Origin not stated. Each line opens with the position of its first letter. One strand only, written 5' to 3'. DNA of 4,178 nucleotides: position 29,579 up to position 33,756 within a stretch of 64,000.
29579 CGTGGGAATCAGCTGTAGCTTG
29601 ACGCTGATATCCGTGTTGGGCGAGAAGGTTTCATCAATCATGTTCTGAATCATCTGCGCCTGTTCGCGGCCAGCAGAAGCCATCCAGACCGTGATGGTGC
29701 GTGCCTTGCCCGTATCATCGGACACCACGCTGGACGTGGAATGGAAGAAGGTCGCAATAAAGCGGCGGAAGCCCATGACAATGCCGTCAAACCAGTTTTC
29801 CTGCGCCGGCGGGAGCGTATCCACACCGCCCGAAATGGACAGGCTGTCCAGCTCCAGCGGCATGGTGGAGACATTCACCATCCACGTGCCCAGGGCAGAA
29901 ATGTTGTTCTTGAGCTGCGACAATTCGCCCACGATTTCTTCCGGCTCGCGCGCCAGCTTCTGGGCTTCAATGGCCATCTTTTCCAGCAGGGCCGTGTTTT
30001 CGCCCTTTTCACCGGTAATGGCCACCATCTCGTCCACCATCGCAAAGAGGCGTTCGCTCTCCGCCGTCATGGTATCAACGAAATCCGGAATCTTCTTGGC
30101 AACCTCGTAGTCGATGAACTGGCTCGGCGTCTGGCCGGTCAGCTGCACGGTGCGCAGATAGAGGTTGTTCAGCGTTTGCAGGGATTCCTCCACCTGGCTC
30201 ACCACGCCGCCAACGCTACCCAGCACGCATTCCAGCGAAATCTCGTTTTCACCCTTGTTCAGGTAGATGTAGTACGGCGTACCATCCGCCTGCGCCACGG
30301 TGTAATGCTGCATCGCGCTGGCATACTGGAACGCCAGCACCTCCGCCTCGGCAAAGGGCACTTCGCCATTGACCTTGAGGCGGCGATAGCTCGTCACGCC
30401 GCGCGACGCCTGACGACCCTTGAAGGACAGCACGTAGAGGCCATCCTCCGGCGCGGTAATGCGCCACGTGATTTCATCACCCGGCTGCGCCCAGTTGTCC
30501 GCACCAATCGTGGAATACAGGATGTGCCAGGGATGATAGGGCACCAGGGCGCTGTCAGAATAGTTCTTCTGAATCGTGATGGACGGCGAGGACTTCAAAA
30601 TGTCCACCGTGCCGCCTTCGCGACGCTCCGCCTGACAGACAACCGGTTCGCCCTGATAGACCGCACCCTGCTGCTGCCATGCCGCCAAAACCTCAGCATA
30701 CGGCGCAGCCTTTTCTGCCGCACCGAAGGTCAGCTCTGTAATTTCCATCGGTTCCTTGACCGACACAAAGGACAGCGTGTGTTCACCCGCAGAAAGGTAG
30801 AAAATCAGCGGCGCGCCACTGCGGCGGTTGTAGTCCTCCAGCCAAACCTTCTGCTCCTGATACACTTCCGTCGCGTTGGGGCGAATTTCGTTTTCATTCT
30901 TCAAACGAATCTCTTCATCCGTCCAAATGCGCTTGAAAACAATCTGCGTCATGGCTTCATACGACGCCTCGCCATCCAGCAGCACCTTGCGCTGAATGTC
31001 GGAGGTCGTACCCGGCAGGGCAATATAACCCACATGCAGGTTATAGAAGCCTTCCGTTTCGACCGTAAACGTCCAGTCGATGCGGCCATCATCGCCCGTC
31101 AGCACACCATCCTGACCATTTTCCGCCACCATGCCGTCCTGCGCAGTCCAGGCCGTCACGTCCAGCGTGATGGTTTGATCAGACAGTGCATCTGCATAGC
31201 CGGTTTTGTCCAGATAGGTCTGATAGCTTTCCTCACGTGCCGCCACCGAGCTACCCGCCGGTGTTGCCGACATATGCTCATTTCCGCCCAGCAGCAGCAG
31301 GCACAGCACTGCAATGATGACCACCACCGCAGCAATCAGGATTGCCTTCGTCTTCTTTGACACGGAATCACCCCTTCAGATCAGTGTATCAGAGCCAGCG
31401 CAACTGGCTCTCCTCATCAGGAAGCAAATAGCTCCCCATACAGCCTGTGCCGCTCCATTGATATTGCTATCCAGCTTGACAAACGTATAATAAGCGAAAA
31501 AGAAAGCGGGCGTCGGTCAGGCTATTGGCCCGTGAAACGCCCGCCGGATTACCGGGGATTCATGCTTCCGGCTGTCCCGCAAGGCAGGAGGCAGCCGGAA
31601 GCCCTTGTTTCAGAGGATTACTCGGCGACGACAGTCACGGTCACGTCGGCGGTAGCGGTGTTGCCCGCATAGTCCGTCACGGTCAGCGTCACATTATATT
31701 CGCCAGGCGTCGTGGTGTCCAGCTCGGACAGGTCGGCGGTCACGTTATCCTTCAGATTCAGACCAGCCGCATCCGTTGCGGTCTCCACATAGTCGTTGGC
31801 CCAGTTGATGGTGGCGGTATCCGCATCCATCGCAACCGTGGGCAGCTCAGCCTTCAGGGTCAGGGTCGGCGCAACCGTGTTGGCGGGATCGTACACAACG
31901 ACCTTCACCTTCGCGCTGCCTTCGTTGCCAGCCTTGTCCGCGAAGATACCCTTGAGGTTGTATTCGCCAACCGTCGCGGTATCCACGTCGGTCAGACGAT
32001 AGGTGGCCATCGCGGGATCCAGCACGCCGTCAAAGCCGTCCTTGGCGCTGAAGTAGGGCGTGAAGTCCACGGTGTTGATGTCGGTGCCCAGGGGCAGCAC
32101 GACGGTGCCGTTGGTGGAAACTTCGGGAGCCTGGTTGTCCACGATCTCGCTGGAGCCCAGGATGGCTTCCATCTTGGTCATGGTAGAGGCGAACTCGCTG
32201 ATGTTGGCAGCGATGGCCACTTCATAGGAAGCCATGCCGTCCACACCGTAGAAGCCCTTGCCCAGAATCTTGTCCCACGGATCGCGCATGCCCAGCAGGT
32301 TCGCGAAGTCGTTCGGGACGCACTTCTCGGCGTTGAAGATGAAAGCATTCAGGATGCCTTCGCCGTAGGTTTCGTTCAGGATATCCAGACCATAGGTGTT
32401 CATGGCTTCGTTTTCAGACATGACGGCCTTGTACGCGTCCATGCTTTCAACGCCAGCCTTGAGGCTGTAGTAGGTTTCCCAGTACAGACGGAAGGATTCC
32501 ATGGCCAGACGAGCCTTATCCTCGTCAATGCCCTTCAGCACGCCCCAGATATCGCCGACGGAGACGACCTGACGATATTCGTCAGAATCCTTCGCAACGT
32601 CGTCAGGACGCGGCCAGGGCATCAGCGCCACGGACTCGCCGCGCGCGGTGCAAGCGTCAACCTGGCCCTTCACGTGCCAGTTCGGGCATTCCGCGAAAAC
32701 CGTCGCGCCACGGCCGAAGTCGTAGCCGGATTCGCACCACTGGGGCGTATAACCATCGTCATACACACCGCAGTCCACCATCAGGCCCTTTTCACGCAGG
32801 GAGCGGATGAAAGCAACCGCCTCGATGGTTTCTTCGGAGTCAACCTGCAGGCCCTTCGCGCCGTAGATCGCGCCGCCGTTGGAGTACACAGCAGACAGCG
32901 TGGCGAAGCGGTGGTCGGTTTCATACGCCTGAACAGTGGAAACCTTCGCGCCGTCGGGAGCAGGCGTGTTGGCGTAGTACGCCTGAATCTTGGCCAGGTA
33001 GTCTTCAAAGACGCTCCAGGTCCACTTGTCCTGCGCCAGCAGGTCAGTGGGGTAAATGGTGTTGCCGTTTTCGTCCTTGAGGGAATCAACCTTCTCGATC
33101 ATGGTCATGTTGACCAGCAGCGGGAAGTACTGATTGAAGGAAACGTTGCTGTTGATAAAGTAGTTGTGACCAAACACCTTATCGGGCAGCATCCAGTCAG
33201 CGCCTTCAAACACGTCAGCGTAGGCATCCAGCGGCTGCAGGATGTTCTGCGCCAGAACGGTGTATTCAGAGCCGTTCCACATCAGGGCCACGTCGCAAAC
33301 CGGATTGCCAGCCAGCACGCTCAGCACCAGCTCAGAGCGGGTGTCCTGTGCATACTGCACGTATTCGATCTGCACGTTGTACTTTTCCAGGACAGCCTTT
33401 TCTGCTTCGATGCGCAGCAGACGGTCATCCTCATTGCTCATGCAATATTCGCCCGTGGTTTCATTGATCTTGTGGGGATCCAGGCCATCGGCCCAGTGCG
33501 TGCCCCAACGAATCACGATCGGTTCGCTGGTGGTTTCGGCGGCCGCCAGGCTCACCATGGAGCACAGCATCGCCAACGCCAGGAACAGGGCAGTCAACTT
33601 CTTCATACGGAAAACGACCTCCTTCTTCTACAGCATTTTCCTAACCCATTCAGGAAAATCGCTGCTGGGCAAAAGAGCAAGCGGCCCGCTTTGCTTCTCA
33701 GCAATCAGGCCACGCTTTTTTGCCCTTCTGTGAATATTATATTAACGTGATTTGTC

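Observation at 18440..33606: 15-kb glycan-utilisation-like locus with two permease pairs and two atypical binding proteins but no ATPase and no regulator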

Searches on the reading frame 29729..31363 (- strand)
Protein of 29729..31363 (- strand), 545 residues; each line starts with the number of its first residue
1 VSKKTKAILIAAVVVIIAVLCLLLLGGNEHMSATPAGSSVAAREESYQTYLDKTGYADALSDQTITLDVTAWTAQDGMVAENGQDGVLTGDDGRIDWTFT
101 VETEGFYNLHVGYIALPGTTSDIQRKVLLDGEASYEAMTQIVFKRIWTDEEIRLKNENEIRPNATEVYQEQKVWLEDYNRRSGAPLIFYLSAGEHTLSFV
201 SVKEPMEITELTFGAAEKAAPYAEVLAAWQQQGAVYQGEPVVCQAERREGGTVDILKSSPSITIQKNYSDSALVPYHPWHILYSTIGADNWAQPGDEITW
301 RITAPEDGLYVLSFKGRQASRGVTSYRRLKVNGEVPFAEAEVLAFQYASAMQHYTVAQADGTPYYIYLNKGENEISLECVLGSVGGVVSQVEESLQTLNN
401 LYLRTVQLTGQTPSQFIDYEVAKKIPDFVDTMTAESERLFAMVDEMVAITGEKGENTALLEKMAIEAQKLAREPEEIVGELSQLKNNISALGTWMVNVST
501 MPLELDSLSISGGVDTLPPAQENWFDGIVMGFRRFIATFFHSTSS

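Call 44: search_protein_families(library=pfam, proteins=[window:29729-31363:-], max_evalue=10)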
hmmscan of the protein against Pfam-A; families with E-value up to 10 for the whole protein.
window:29729-31363:- (545 aa): 1 family
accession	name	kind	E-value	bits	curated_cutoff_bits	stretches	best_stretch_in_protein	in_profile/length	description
PF25275.1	Golvesin_C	-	0.002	18.6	31.6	1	71-132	16-80/132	Golvesin C-terminal domain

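Call 53: search_solved_structures(query=A5, max_evalue=10, show_alignments=2)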
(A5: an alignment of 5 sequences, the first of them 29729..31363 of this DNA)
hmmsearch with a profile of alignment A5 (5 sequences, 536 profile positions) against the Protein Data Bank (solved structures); distinct sequences matched with E-value up to 10: 6.
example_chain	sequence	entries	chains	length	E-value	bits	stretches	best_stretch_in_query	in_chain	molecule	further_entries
5x7g_A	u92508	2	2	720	4.5e-05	25.5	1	290-388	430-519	Cycloisomaltooligosaccharide glucanotransferase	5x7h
3wnp_A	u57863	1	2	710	0.061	15.2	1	280-336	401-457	Cycloisomaltooligosaccharide glucanotransferase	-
2w47_A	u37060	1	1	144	0.17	13.7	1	294-346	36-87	LIPOLYTIC ENZYME, G-D-S-L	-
2w1w_A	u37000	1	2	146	0.17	13.7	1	294-346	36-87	LIPOLYTIC ENZYME, G-D-S-L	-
6mi3_A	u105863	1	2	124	4.2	9.1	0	457-493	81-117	NF-kB ESSENTIAL MODULATOR,NF-kappa-B essential modulator,NF-kB ESSENTIAL MODULATOR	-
6mi4_A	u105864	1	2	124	4.8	8.9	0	457-493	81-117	NF-kB ESSENTIAL MODULATOR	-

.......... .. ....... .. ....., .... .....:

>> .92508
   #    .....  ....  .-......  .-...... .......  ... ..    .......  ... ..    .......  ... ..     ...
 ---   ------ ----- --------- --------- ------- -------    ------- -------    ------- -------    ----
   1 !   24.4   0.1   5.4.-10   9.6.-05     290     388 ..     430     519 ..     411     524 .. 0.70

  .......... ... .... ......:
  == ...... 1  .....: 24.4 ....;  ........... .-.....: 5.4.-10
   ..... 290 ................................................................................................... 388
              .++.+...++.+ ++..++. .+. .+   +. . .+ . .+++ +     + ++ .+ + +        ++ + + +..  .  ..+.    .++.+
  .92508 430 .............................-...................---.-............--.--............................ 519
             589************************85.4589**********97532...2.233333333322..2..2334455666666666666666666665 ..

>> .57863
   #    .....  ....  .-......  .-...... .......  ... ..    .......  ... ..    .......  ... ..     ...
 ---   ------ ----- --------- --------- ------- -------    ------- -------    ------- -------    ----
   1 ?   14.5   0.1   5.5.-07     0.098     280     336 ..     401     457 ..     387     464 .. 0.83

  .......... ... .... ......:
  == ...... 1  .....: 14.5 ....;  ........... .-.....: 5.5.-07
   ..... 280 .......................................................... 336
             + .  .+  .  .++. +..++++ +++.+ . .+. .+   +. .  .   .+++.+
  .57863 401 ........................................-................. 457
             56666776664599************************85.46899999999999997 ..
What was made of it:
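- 28463..31363 (-): g02: membrane-anchored binding protein. It has a TM helix (7-25), two homologous CBM35-like beta-sandwich modules (~93-206 and ~296-384), a helical linker, and a CUT1-type binding domain (~550-945). A profile hit to the CBM35 of CITase 5x7g scores E 4.5e-5 (call 53).
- On CBM35 (for the N-terminal extension of g02): The profile matches the CBM35 of CITase 5x7g at E 4.5e-5, with weaker matches to 3wnp and 2w47 (call 53).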

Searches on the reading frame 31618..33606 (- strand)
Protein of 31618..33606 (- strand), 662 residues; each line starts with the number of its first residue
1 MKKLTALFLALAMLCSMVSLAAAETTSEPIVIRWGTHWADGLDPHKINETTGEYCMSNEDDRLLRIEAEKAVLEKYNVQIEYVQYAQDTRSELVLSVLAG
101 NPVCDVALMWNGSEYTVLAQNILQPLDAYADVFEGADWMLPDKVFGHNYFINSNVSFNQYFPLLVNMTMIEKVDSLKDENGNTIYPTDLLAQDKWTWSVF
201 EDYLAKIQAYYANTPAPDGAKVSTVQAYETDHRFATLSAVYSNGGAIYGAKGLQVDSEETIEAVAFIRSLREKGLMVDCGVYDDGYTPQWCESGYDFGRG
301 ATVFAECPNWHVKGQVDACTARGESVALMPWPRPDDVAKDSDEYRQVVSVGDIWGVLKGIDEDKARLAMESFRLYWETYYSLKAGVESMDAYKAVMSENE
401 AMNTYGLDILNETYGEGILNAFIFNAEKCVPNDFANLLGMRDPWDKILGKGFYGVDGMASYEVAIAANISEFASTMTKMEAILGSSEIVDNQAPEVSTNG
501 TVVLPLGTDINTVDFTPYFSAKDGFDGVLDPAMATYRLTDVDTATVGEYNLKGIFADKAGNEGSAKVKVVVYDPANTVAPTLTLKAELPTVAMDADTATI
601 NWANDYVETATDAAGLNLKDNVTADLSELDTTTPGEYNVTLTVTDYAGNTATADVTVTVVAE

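Call 4: search_protein_families(library=pfam, proteins=[window:31618-33606:-], max_evalue=0.01)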
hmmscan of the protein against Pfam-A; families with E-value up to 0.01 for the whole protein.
window:31618-33606:- (662 aa): 10 families
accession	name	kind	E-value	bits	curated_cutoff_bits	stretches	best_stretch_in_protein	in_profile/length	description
PF16403.11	Bact_surface_Ig-like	-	3.7e-10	40.2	27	1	597-659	8-71/71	Bacterial surface protein, Ig-like domain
PF22352.2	K319L-like_PKD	-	4.2e-05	23.9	27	1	594-659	25-84/84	K319L-like, PKD domain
PF02494.22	HYR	-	7.5e-05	23.4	21.7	0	590-659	17-81/81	HYR domain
PF19077.6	Big_13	-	0.00012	22.9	27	1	590-659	35-100/102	Bacterial Ig-like domain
PF15418.12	DUF4625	-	0.00029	21.5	27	0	612-659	83-130/131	Domain of unknown function (DUF4625)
PF18981.6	InlK_D3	-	0.00031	21.2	25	1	620-659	34-75/75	Internalin K domain (D3/D4)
PF07523.18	Big_3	-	0.00061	20.5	21.2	1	605-657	18-68/68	Bacterial Ig-like domain (group 3)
PF18911.6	PKD_4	-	0.00066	20.1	27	1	632-659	57-85/85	PKD domain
PF12245.14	Big_3_2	-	0.004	17.8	23.3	0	546-573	94-121/122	Bacterial Ig-like domain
PF05345.18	He_PIG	-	0.0044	17.9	24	1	631-659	67-95/96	Putative Ig domain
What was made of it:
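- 31618..33606 (-): g01: secreted binding protein (MalE-like fold, residues ~30-485) with two C-terminal Ig-like domains. It is probably the partner of permease pair 2. Pfam gives Bact_surface_Ig-like at 597-659 (call 4).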

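Call 8: search_protein_families(library=ncbifam, proteins=[window:31618-33606:-], max_evalue=0.001)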
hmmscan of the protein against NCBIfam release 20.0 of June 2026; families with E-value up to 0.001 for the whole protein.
window:31618-33606:- (662 aa): 0 families

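Call 13: search_solved_structures(query=window:31618-33606:-, max_evalue=1)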
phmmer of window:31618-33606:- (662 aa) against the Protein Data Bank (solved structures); distinct sequences matched with E-value up to 1: 4.
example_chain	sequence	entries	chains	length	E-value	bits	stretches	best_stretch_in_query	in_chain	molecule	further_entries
2kpn_A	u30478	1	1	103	0.013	17.1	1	612-660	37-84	Bacillolysin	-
6nz0_Z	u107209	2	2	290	0.093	14.3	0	624-660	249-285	Dyslexia-associated protein KIAA0319-like protein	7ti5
6ly5_l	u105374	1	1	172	0.71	11.4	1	402-462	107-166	PsaL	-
6l4u_L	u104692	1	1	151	0.91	11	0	402-469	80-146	Photosystem I reaction center subunit XI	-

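Call 32: find_homologous_proteins(query=window:31618-33606:-, max_evalue=0.001)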
Query window:31618-33606:- (662 aa): 366 proteins with E <= 0.001 among 8000 candidates; the best 120 are listed.
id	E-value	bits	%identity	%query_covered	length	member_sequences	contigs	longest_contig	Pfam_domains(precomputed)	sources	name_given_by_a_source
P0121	0.0e+0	1507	100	100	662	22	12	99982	PF22352.3,PF16403.12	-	-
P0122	0.0e+0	1356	88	100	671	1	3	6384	PF16403.12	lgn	-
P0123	0.0e+0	1356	88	100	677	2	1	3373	PF16403.12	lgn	-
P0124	0.0e+0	1355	89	100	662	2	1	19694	PF16403.12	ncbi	-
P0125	0.0e+0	1123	73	100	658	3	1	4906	PF16403.12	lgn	-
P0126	0.0e+0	1113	72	100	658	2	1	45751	PF16403.12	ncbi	-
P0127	0.0e+0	1109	73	100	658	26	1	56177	PF18981.7,PF16403.12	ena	-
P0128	0.0e+0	1104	72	100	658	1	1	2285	PF16403.12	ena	-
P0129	0.0e+0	1103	72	100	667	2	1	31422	PF18981.7,PF16403.12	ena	-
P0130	0.0e+0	1102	72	100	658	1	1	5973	PF16403.12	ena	-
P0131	0.0e+0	1102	72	100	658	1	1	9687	PF16403.12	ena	-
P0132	0.0e+0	1101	72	100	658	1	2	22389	PF16403.12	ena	-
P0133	0.0e+0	1101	72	100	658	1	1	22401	PF16403.12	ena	-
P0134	0.0e+0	1100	72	100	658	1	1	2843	PF16403.12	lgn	-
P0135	0.0e+0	1100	72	100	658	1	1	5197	PF16403.12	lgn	-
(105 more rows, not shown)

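Call 49: predict_structure(alignment_id=A4)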
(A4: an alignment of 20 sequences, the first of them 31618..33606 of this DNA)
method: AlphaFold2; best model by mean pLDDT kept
length: 662 residues; sequences in the alignment: 20
mean_pLDDT: 84.3   pTM: 0.69
mean pLDDT of the five models: 84.3, 81.9, 80.0, 75.6, 73.3
residues with pLDDT >= 90: 339; 70-90: 217; 50-70: 72; < 50: 34
segments of 3 or more residues with pLDDT < 50: 1-3, 14-25, 87-102, 112-114
pLDDT, mean of each block of 10 residues (from residue 1): 52 45 57 73 84 88 96 96 62 41 65 52 80 86 70 77 95 96 96 97 98 94 94 92 86 88 95 93 86 94 92 95 96 94 80 74 91 94 90 89 93 94 89 73 88 82 88 79 61 79 93 89 63 79 93 82 90 93 92 88 92 91 92 93 94 93 73
secondary structure, 60 per line:
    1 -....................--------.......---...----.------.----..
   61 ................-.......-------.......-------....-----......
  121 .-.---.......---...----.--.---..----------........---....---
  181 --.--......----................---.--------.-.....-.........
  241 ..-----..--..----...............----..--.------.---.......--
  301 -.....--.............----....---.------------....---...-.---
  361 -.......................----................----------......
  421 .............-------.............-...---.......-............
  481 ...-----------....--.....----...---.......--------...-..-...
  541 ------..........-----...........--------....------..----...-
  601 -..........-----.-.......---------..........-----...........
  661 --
elements in order: H2-21 E30-36 H59-76 E78-84 H92-98 E106-109 H115-121 H127-133 E163-166 H167-170 H186-191 H197-211 E226-230 H232-242 H258-272 H292-298 E302-306 H309-321 E326-329 E346-349 E353-355 H362-384 H389-404 H415-428 E429-433 H441-453 H461-467 H469-483 E495-498 E501-505 E519-522 E547-556 E562-572 E581-584 H602-606 E607-611 E622-625 E635-644 E650-660
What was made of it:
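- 31618..33606 (-): AF2 model with pLDDT 84.3 (call 49).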

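Call 51: fold_search(model_id=the predicted structure, library=pdb)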
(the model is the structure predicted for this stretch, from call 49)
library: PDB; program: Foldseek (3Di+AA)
matches with E <= 10: 1620; with E <= 0.001: 836
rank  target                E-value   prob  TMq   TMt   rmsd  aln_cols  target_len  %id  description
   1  3o3u_N                2.4e-14  1.00  0.35  0.39  15.9       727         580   12  Crystal Structure of Human Receptor for Advanced Glycation Endproducts (RAGE) (released 2010-10-13)
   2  7x0m_B                5.3e-14  1.00  0.38  0.56   7.8       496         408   13  Crystal structure of sugar binding protein CbpB complexed wtih cellopentaose from Clostridium thermocellum (released 2022-09-14)
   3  5hzv_A                5.3e-14  1.00  0.35  0.38  23.5       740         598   11  Crystal structure of the zona pellucida module of human endoglin/CD105 (released 2017-06-07)
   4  7x0l_A                6.6e-14  1.00  0.41  0.60   7.1       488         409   13  Crystal structure of sugar binding protein CbpB complexed wtih cellotetraose from Clostridium thermocellum (released 2022-09-14)
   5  2gha_B                1.5e-13  1.00  0.37  0.59   6.9       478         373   14  Thermotoga maritima maltotriose binding protein bound with maltotriose (released 2007-02-06)
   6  6dtu_A                1.8e-13  1.00  0.37  0.57   7.2       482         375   14  Maltotetraose bound T. maritima MalE1 (released 2018-09-19)
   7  8art_B                2.0e-13  1.00  0.39  0.59   7.7       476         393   13  ABC transporter binding protein MalE from Streptomyces scabiei in complex with maltose (released 2023-08-30)
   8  7x0i_A                2.9e-13  1.00  0.41  0.61   7.0       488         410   13  Crystal structure of sugar binding protein CbpB from Clostridium thermocellum (released 2022-09-14)
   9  7x0i_B                3.2e-13  1.00  0.39  0.59   7.6       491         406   14  Crystal structure of sugar binding protein CbpB from Clostridium thermocellum (released 2022-09-14)
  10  7x0j_B                3.4e-13  1.00  0.40  0.59   7.5       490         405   14  Crystal structure of sugar binding protein CbpB complexed wtih cellobiose from Clostridium thermocellum (released 2022-09-14)
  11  3oai_A                3.4e-13  1.00  0.33  0.42  17.7       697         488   11  Crystal structure of the extra-cellular domain of human myelin protein zero (released 2011-12-21)
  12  7c68_A                3.8e-13  1.00  0.37  0.54   8.2       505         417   14  Crystal structure of beta-glycosides-binding protein of ABC transporter in a closed state bound to cellotetraose (released 2020-09-16)
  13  9xfu_A                4.5e-13  1.00  0.39  0.60   7.3       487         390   15  Cycloisomaltooligosaccharide binding protein in complex with isomaltoheptaose (released 2026-03-25)
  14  2gha_A                4.7e-13  1.00  0.37  0.57   7.1       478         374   14  Thermotoga maritima maltotriose binding protein bound with maltotriose (released 2007-02-06)
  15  4wrn_A                7.0e-13  1.00  0.34  0.33  15.5       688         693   12  Crystal structure of the polymerization region of human uromodulin/Tamm-Horsfall protein (released 2016-01-27)
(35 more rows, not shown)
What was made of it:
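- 31618..33606 (-): Foldseek matches CbpB, MalE and GacH at E about 1e-13 and TM 0.56-0.70 (call 51).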

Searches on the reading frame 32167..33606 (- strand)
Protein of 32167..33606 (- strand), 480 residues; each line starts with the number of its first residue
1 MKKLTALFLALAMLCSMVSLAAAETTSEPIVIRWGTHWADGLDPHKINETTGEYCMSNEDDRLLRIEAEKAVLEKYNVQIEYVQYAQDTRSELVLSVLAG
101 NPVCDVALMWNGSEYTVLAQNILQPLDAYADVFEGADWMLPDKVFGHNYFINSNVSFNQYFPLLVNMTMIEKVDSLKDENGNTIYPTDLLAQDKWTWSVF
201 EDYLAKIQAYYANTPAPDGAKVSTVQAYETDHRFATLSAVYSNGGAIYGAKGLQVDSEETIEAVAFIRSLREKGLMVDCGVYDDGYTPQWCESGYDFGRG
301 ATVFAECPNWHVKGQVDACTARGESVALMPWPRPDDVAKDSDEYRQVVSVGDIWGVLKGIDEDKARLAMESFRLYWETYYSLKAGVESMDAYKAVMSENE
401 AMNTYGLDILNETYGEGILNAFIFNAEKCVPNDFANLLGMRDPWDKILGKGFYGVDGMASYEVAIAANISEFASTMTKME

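Call 31: search_solved_structures(query=A2, max_evalue=1)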
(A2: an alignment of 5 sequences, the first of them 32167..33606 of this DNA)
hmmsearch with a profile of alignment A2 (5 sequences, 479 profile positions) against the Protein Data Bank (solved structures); distinct sequences matched with E-value up to 1: 0.
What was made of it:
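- Tried and rejected: g01 against PDB by sequence: Sequence and profile searches found only the Ig-like tail (calls 13, 31).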

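Call 44: search_protein_families(library=pfam, proteins=[window:32167-33606:-], max_evalue=10)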
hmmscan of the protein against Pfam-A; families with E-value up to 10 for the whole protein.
window:32167-33606:- (480 aa): 0 families
